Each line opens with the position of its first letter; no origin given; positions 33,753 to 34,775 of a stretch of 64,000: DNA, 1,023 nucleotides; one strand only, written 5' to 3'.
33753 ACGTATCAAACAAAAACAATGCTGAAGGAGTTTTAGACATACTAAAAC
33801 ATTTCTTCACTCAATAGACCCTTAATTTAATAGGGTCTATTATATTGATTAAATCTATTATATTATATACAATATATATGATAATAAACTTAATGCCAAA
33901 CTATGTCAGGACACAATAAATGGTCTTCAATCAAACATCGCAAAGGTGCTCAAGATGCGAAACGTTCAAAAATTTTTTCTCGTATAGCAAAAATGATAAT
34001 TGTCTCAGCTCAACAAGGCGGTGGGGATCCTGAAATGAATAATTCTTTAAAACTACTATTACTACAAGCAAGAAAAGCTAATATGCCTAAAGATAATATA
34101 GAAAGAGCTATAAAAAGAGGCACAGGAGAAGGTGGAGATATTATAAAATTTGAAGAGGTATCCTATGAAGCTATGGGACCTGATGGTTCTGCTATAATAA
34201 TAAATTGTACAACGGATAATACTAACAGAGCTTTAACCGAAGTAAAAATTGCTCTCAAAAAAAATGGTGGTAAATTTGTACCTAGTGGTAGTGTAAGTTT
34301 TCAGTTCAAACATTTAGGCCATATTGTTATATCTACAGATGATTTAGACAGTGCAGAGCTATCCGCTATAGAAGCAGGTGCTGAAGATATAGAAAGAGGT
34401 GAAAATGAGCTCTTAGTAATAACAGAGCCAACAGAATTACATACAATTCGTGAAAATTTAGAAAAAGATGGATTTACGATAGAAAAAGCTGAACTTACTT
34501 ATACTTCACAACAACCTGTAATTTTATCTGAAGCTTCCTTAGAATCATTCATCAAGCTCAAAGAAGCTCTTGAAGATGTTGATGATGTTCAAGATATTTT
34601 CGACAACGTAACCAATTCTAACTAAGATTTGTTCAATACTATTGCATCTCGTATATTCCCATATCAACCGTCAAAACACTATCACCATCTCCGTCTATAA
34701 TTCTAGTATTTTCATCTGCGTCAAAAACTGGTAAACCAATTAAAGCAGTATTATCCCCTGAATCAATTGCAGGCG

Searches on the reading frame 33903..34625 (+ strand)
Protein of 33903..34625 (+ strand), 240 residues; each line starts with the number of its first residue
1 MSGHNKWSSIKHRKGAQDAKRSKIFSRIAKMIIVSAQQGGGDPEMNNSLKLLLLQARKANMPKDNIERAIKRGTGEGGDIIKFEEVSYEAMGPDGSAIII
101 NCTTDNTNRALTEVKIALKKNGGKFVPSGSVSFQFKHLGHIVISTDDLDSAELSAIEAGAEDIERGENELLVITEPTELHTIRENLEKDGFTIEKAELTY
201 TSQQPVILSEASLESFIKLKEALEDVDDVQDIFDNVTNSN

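Call 50: search_protein_families(library=pfam, proteins=[window:33903-34625:+], max_evalue=0.00001)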
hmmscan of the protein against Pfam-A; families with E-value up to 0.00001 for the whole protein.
window:33903-34625:+ (240 aa): 2 families
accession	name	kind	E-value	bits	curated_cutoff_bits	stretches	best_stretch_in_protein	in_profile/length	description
PF01709.26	Transcrip_reg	-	4e-48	163.6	27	1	83-236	1-160/160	TACO1/YebC second and third domain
PF20772.2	TACO1_YebC_N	-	2e-32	111.9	36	1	5-76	1-73/73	TACO1/YebC protein N-terminal domain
